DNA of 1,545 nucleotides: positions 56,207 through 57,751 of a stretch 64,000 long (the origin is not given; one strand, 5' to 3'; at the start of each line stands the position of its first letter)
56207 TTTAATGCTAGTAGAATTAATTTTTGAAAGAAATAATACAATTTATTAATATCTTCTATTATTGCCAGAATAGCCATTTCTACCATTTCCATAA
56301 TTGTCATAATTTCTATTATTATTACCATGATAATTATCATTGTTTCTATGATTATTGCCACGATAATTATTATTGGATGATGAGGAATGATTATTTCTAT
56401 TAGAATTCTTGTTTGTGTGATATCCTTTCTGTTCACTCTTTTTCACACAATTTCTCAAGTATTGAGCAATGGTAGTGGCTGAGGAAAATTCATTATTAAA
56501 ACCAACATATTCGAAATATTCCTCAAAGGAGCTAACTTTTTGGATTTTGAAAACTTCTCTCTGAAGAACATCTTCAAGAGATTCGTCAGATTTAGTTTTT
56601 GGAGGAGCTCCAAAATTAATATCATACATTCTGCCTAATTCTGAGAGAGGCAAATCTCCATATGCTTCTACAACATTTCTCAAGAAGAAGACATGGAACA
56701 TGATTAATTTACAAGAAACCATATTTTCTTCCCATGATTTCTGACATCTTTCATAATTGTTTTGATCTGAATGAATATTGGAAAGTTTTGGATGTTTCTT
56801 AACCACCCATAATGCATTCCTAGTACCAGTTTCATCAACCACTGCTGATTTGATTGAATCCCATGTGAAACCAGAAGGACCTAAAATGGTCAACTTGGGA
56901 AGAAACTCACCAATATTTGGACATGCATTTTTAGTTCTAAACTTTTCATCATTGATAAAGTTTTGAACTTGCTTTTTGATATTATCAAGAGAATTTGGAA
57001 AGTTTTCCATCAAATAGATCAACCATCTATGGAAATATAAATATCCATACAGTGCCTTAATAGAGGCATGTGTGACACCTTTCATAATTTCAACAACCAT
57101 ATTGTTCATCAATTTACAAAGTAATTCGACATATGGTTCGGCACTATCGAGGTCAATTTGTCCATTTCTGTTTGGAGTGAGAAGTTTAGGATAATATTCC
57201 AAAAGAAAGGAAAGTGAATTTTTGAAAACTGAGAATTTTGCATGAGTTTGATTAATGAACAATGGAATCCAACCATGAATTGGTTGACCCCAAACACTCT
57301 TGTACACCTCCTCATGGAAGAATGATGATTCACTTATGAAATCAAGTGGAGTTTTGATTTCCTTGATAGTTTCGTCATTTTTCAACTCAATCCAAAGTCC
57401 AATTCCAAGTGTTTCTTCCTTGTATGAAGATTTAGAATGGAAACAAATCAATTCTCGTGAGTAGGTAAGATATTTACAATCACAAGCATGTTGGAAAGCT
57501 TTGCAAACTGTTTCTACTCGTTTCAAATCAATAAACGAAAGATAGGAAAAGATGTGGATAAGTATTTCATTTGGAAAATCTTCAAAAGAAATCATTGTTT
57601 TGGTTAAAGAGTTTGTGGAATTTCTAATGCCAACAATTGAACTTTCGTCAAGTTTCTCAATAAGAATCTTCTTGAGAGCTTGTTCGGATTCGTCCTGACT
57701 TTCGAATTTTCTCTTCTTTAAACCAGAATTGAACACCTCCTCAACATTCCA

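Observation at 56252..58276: E2 ubiquitin-conjugating domain and F-box in one polypeptide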

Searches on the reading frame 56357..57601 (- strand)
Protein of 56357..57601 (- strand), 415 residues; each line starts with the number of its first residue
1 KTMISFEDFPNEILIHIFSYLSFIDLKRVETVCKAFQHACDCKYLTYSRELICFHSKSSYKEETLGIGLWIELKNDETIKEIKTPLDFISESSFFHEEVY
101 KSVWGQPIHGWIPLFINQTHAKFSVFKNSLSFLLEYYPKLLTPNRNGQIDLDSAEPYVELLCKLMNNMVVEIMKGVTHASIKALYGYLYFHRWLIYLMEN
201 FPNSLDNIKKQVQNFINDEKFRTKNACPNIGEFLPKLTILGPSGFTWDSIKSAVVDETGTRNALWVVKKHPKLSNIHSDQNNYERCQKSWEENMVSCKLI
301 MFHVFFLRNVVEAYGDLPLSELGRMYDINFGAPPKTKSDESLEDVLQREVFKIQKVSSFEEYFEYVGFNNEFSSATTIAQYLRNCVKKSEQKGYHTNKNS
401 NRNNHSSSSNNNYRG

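Call 9: find_homologous_proteins(query=window:56357-57601:-)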
Query window:56357-57601:- (415 aa): 24 proteins with E <= 0.001 among 1556 candidates.
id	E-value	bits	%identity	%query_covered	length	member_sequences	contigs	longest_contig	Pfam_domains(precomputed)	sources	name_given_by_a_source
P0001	1.2e-283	958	100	100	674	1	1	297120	PF00646.39,PF00179.32,PF12937.13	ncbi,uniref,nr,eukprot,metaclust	ncbi:hypothetical protein NAEGRDRAFT_59412 [Naegleria gruberi]|uniref:Ubiquitin-conjugating enzyme f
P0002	5.8e-124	432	51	96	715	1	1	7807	PF00179.32,PF12937.13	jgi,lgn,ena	-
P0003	3.5e-123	430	49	98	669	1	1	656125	PF00179.32,PF12937.13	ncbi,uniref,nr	ncbi:hypothetical protein C9374_004141 [Naegleria lovaniensis]|uniref:UBC core domain-containing pro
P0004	3.9e-114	400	46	93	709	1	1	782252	PF00179.32,PF12937.13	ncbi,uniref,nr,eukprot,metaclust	ncbi:hypothetical protein NAEGRDRAFT_65426 [Naegleria gruberi]|uniref:Ubiquitin-conjugating enzyme f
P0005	3.2e-110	387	48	93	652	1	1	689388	PF00646.39,PF00179.32,PF12937.13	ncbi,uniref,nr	ncbi:hypothetical protein C9374_002810 [Naegleria lovaniensis]|uniref:Uncharacterized protein n=1 Ta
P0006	1.8e-107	378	48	88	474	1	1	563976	PF00646.39,PF12937.13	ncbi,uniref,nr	ncbi:hypothetical protein FDP41_009268 [Naegleria fowleri]|uniref:F-box domain-containing protein n=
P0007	1.6e-102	362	45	95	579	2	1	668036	PF00646.39,PF00179.32,PF12937.13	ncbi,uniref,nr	ncbi:hypothetical protein FDP41_003577 [Naegleria fowleri]|uniref:UBC core domain-containing protein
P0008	4.1e-96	341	63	57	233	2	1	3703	-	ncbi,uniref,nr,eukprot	ncbi:hypothetical protein NAEGRDRAFT_76881 [Naegleria gruberi]|uniref:Uncharacterized protein n=1 Ta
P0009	1.7e-91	325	43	93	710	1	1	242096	PF00646.39,PF00179.32,PF12937.13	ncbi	ncbi:hypothetical protein ABK040_016262 [Willaertia magna]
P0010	4.5e-75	271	43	74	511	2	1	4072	PF00179.32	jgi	-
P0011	1.7e-72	263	36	98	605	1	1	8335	-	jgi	jgi:hypothetical protein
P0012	1.0e-70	257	36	93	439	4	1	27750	-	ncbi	-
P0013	3.3e-70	255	35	98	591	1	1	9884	PF00179.32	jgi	jgi:hypothetical protein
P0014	9.8e-66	241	36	89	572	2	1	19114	PF00646.39,PF00179.32,PF12937.13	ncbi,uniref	ncbi:hypothetical protein AKO1_002067 [Acrasis kona]|uniref:F-box domain-containing protein n=1 Tax=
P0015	1.3e-64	237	35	93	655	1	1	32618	PF00179.32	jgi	jgi:ubiquitin-protein ligase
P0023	4.2e-43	166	33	83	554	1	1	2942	PF00179.32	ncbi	-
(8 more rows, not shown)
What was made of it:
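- Checked: The ORF is 100% identical over its full length to NCBI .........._59412, also 674 aa (call 9).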

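Call 18: search_protein_representatives(protein=window:56357-57463:-)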
Query: 369 residues. Proteins with E-value up to 0.001 (for the whole library): 1285; up to 1e-10: 740; up to 1e-30: 140. The best 150 are listed.
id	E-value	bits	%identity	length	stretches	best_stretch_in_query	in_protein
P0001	5.8e-251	848.3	100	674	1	1-369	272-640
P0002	4.9e-113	394.4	56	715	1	3-351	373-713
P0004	8.6e-107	373.9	48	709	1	2-350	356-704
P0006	7.2e-97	341.2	50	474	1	3-318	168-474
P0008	8.7e-97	341.0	64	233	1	115-349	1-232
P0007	2.9e-90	319.5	46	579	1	2-366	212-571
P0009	2.6e-84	299.9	48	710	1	2-347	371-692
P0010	3.2e-70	253.6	47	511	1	2-267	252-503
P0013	2.7e-68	247.2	41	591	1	3-359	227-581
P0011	5.8e-67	242.8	41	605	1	3-350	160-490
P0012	1.4e-66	241.6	40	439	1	3-353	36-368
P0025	6.6e-62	226.2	39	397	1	2-353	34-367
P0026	6.5e-60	219.6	39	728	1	3-357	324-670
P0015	4.2e-57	210.4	40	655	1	3-350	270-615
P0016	9.5e-57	209.2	36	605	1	4-348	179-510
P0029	9.0e-53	196.2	38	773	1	3-363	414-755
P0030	2.8e-52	194.5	34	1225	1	6-353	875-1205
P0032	5.1e-50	187.1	40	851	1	3-351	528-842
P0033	2.9e-49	184.6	38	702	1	5-349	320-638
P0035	2.0e-48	181.9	35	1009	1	5-353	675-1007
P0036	2.2e-48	181.7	35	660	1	3-351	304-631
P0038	3.3e-48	181.2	38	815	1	5-365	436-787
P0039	6.2e-48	180.2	34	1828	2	3-231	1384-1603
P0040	1.9e-47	178.6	38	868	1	4-349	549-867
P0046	3.7e-46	174.4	36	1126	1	3-359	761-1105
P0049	3.4e-45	171.2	35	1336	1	3-351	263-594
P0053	2.3e-43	165.2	34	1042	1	4-353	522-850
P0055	1.2e-42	162.9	34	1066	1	4-362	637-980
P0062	8.1e-41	156.8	33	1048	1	2-351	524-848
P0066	5.8e-40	154.0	35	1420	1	3-351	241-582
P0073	2.0e-38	149.0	32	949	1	3-351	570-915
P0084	5.2e-37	144.3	29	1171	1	3-353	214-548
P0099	3.9e-35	138.1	33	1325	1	4-351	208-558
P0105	1.7e-34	136.0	31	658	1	3-366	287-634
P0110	1.1e-33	133.4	33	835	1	3-351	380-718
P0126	1.7e-32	129.4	31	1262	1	3-350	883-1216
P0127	2.2e-32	129.1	32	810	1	3-354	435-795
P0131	3.3e-32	128.5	32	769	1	2-350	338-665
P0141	2.4e-31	125.6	32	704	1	5-350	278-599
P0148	1.3e-30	123.3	31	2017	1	5-350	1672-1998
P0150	1.6e-30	123.0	31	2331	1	4-365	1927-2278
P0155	5.6e-30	121.2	30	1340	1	3-350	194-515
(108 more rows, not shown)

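Call 19: search_protein_families(library=pfam, proteins=[P0026, P0029, P0030, P0035, P0039, P0049, P0148, P0032], max_evalue=0.01)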
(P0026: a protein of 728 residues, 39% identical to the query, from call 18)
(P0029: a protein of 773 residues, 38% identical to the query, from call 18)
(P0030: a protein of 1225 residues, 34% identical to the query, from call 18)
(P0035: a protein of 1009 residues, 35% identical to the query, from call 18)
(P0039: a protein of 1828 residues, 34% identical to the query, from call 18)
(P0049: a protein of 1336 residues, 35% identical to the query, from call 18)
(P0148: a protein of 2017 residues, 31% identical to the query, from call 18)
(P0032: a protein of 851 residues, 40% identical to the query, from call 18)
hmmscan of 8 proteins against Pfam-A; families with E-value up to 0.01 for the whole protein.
P0026 (728 aa): 2 families
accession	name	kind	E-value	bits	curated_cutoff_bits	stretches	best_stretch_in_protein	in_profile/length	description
PF00179.31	UQ_con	-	1.3e-20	73.8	27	1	17-131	1-110/140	Ubiquitin-conjugating enzyme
PF12937.12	F-box-like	-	7.5e-05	22.9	24.3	1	282-323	2-43/47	F-box-like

P0029 (773 aa): 3 families
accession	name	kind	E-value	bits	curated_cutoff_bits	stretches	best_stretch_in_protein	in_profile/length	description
PF00179.31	UQ_con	-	1.3e-24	86.8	27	1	4-125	5-113/140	Ubiquitin-conjugating enzyme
PF12937.12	F-box-like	-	1.6e-07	31.4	24.3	1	370-408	5-42/47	F-box-like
PF00646.38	F-box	-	0.0014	18.9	20.5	1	369-408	4-42/43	F-box domain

P0030 (1225 aa): 8 families
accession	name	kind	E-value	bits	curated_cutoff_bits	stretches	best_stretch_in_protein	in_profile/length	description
PF00179.31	UQ_con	-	3.7e-22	78.9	27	1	461-589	1-120/140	Ubiquitin-conjugating enzyme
PF00092.34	VWA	-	2.2e-15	57.8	23.8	1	7-174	9-170/174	von Willebrand factor type A domain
PF13768.12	VWA_3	-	4e-13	50.1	27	1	7-164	10-154/155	von Willebrand factor type A domain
PF13519.12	VWA_2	-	8.7e-10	39.6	27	1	7-106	8-107/107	von Willebrand factor type A domain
PF12937.12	F-box-like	-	3.5e-07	30.3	24.3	1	801-839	7-45/47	F-box-like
PF25524.1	RSLD_CPSF6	-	0.0028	18.3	27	1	297-366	6-75/96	CPSF6-like, RSLD domain, N-terminal region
PF10938.13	YfdX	-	0.0064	16.9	26.6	0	305-336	113-144/149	YfdX protein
PF00646.38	F-box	-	0.0064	16.8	20.5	0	798-837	4-43/43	F-box domain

P0035 (1009 aa): 3 families
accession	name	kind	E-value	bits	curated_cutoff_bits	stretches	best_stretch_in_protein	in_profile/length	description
PF00179.31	UQ_con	-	1.5e-23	83.4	27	1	115-246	1-119/140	Ubiquitin-conjugating enzyme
PF12937.12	F-box-like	-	4.8e-06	26.7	24.3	1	599-639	6-46/47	F-box-like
PF00646.38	F-box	-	0.00084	19.6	20.5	1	597-635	4-42/43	F-box domain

P0039 (1828 aa): 5 families
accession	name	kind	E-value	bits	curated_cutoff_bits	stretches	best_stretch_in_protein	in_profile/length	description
PF00575.29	S1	-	1.7e-19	70.4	22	2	1221-1293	3-71/74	S1 RNA binding domain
PF00179.31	UQ_con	-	5.9e-18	65.3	27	1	378-495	1-110/140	Ubiquitin-conjugating enzyme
PF00578.27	AhpC-TSA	-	1e-06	29.1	26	1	147-230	19-104/124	AhpC/TSA family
PF08534.16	Redoxin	-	0.00082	19.6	26.6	1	149-216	24-94/148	Redoxin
PF00646.38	F-box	-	0.0013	19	20.5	1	1341-1374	3-36/43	F-box domain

P0049 (1336 aa): 4 families
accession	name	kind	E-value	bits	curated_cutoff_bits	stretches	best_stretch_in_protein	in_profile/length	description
PF00179.31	UQ_con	-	1.2e-28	99.9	27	1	63-205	1-134/140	Ubiquitin-conjugating enzyme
PF13516.12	LRR_6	-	7.8e-09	35.4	23.4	0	1081-1103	1-23/24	Leucine Rich repeat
PF00076.28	RRM_1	-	1.1e-06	28.9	20.7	1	1247-1304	1-52/70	RNA recognition motif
PF00560.39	LRR_1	-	0.0037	17.5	20.6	0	822-841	1-20/23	Leucine Rich Repeat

P0148 (2017 aa): 10 families
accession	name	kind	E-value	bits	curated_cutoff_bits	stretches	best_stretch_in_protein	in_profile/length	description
PF13236.11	CLU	-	4.8e-48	164.3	24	1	297-527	1-222/225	Clustered mitochondria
PF00179.31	UQ_con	-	2.1e-22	79.6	27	1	1497-1613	1-108/140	Ubiquitin-conjugating enzyme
PF12799.13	LRR_4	-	1.1e-12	48.1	27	1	1373-1410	3-38/44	Leucine Rich repeats (2 copies)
PF24758.1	LRR_At5g56370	-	2.5e-10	40.9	27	0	1011-1097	12-97/227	FBD-associated F-box protein At5g56370, LRR repeats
PF12807.12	eIF3_p135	-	3.1e-10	40.8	22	1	599-677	9-86/171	Translation initiation factor eIF3 subunit 135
PF25013.1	LRR_Zer-1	-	9.7e-10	39.2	27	1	1366-1459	3-99/137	Zer-1-like, Leucine-rich repeats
PF13516.12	LRR_6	-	3.3e-07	30.3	23.4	0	1420-1441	3-23/24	Leucine Rich repeat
PF13855.12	LRR_8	-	1.3e-06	28.5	27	0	1273-1323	2-54/61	Leucine rich repeat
PF23598.1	LRR_14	-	0.00074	18.8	40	0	1160-1323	110-271/353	Leucine-rich repeat region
PF14860.11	DrrA_P4M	-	0.009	16.4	26.2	0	731-801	24-97/103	DrrA phosphatidylinositol 4-phosphate binding domain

P0032 (851 aa): 3 families
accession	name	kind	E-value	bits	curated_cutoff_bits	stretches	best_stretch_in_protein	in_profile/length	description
PF13563.12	2_5_RNA_ligase2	-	6.5e-34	117.6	27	1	14-156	1-151/152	2'-5' RNA ligase superfamily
PF00179.31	UQ_con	-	7.6e-18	64.9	27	1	245-359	1-109/140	Ubiquitin-conjugating enzyme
PF02834.22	LigT_PEase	-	3.1e-08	34.1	23.3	1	15-82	4-80/87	LigT like Phosphoesterase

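Call 21: list_cluster_members(proteins=[P0026, P0029, P0030, P0035, P0039, P0049, P0148, P0032, P0015, P0023])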
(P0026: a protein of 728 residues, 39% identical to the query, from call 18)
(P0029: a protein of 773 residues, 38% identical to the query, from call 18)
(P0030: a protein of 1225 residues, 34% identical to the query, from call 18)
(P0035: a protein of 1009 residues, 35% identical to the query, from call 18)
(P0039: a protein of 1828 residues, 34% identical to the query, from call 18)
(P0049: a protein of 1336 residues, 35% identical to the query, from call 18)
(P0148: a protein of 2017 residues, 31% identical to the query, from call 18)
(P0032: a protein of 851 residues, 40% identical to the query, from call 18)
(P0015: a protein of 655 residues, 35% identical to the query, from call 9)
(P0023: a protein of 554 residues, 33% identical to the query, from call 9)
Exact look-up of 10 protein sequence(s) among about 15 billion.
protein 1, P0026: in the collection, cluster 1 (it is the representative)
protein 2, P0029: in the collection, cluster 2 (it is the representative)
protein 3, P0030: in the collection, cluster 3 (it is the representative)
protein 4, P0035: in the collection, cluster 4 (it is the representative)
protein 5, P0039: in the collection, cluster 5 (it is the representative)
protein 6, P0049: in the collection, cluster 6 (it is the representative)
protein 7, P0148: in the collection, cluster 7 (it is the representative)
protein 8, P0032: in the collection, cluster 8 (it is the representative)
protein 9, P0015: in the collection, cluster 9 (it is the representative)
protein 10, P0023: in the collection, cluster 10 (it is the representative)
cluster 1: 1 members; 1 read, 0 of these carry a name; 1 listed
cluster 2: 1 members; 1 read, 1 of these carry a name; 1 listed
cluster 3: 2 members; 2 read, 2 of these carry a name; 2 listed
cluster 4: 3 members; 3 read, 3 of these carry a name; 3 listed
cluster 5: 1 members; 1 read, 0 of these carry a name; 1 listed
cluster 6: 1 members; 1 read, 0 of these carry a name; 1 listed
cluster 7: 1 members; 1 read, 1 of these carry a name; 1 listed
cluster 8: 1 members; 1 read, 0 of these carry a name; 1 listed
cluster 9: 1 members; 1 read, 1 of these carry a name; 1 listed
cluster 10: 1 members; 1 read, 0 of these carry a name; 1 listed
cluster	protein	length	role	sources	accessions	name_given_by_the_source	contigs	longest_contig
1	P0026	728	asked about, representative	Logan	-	-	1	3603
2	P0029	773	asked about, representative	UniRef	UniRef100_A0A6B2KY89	UBC core domain-containing protein n=1 Tax=Arcella intermedia TaxID=1963864 ...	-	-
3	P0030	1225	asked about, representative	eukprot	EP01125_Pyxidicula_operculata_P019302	TRINITY_DN698_c1_g3_i2.p1 TRINITY_DN698_c1_g3~~TRINITY_DN698_c1_g3_i2.p1 ORF ...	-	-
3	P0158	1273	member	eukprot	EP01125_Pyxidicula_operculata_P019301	TRINITY_DN698_c1_g3_i1.p1 TRINITY_DN698_c1_g3~~TRINITY_DN698_c1_g3_i1.p1 ORF ...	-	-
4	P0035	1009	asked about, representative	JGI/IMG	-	ubiquitin-protein ligase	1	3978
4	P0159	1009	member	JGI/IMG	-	ubiquitin-protein ligase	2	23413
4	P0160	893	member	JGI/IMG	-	ubiquitin-protein ligase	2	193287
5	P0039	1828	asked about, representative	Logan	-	-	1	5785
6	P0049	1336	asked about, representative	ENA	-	-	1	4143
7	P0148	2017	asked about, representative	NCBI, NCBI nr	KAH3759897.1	Histidine kinase A [Pelomyxa schiedti]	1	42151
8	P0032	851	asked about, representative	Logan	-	-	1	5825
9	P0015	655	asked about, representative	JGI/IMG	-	ubiquitin-protein ligase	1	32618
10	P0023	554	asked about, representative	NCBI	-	-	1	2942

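Call 26: predict_structure(alignment_id=A1)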
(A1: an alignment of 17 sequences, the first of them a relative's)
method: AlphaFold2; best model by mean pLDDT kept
length: 674 residues; sequences in the alignment: 17
mean_pLDDT: 79.0   pTM: 0.73
mean pLDDT of the five models: 79.0, 78.4, 78.2, 76.8, 72.9
residues with pLDDT >= 90: 277; 70-90: 254; 50-70: 28; < 50: 115
segments of 3 or more residues with pLDDT < 50: 1-13, 107-114, 187-227, 622-674
pLDDT, mean of each block of 10 residues (from residue 1): 32 63 91 89 93 91 92 89 90 78 54 63 89 73 87 91 91 87 59 39 37 32 49 83 81 87 84 81 89 91 85 90 83 92 92 95 87 91 95 83 70 94 95 95 90 92 91 95 94 92 86 94 94 87 89 81 81 88 96 92 95 88 44 39 35 34 33 31
secondary structure, 60 per line:
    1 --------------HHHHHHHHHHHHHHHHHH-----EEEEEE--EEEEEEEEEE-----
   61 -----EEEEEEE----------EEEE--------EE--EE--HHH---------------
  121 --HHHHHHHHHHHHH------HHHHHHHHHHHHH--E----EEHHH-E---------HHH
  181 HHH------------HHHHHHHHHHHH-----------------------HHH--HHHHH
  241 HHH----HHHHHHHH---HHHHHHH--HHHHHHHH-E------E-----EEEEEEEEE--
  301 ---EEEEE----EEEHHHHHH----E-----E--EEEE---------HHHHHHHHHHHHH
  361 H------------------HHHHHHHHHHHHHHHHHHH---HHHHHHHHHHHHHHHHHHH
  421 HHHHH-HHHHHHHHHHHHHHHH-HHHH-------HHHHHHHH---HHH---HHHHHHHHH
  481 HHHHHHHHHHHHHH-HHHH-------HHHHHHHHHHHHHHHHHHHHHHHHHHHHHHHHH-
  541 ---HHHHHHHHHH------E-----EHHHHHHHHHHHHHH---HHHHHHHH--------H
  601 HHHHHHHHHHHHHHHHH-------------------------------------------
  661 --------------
elements in order (helices of 4 or more, strands of 3 or more residues): H15-32 E38-43 E46-55 E66-72 E83-86 H123-135 H142-154 H178-183 H196-207 H236-243 H248-255 H259-265 H268-275 E290-298 E304-308 E313-315 H316-321 E335-338 H348-361 H380-398 H402-425 H427-442 H444-447 H455-462 H472-494 H496-499 H507-539 H544-553 H567-580 H584-591 H600-617
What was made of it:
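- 57596..57718 (-): Disordered acidic/basic linker (residues 187-227). pLDDT below 50 (call 26).
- Checked: Residues 622-674 are N/G/R/Y-rich and predicted disordered (call 26).
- Full-length model: pTM 0.73 although 115 residues are disordered (call 26).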

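Call 37: predict_structure(alignment_id=A3)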
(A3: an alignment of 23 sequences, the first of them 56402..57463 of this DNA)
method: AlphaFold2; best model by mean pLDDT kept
length: 354 residues; sequences in the alignment: 23
mean_pLDDT: 89.8   pTM: 0.89
mean pLDDT of the five models: 89.8, 89.1, 89.1, 89.0, 87.4
residues with pLDDT >= 90: 242; 70-90: 93; 50-70: 12; < 50: 7
segments of 3 or more residues with pLDDT < 50: 1-3, 352-354
pLDDT, mean of each block of 10 residues (from residue 1): 62 84 92 87 93 91 94 93 96 91 95 96 87 72 94 96 96 94 95 91 97 96 93 91 97 96 85 88 72 80 92 97 94 97 89 40
secondary structure, 60 per line:
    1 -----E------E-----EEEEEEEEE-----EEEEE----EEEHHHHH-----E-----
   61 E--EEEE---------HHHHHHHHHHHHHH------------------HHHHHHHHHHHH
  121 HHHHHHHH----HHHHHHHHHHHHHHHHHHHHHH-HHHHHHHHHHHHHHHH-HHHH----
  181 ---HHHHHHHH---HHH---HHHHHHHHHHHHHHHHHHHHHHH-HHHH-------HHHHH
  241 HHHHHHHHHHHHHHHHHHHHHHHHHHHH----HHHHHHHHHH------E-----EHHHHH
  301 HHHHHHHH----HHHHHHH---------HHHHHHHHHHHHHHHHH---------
elements in order: E19-27 E33-37 E42-44 H45-49 E64-67 H77-90 H109-128 H133-154 H156-171 H173-176 H184-191 H201-223 H225-228 H236-268 H273-282 H296-308 H313-319 H329-345
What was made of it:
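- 56426..57139 (-): Helical subdomain (residues 380-617), proposed counterpart of the UBR4 UZI bundle. Model pLDDT 89.8 (call 37).
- C-terminal module: modelled at pLDDT 89.8 and pTM 0.89 without templates (call 37).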

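Call 47: search_solved_structures(query=A4, max_evalue=10, show_alignments=3)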
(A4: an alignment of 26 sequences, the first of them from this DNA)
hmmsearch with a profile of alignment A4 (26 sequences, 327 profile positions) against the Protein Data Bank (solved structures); distinct sequences matched with E-value up to 10: 3.
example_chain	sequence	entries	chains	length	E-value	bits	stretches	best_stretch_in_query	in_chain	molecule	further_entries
5y7z_A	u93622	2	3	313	0.0027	20.2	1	94-211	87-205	Cyclin-G-associated kinase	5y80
4o38_A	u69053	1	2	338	0.0037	19.8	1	94-211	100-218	Cyclin-G-associated kinase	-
4c57_A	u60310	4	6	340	0.0037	19.7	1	94-211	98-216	Cyclin-G-associated kinase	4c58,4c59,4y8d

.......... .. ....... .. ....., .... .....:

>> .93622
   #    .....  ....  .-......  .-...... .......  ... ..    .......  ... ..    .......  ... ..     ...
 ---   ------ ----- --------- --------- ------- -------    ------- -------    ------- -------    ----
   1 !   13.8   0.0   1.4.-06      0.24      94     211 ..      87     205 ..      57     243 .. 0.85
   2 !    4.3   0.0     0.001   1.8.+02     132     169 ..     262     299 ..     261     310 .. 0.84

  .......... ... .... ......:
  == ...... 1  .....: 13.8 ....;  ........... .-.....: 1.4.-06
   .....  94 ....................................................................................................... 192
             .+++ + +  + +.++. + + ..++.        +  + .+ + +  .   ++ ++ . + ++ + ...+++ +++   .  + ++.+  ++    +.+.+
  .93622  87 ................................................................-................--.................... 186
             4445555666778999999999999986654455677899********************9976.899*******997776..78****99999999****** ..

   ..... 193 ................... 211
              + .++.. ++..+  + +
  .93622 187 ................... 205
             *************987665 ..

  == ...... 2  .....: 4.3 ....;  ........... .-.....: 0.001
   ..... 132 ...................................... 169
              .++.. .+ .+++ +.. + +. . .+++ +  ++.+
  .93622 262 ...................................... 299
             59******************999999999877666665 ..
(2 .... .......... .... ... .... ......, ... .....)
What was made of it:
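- On UBR4-type hemiRING-UZI E3 module: The family profile against PDB sequences finds only spurious kinase hits (call 47).
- Tried and rejected: The family HMM against PDB sequences gave only spurious GAK kinase hits (call 47).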
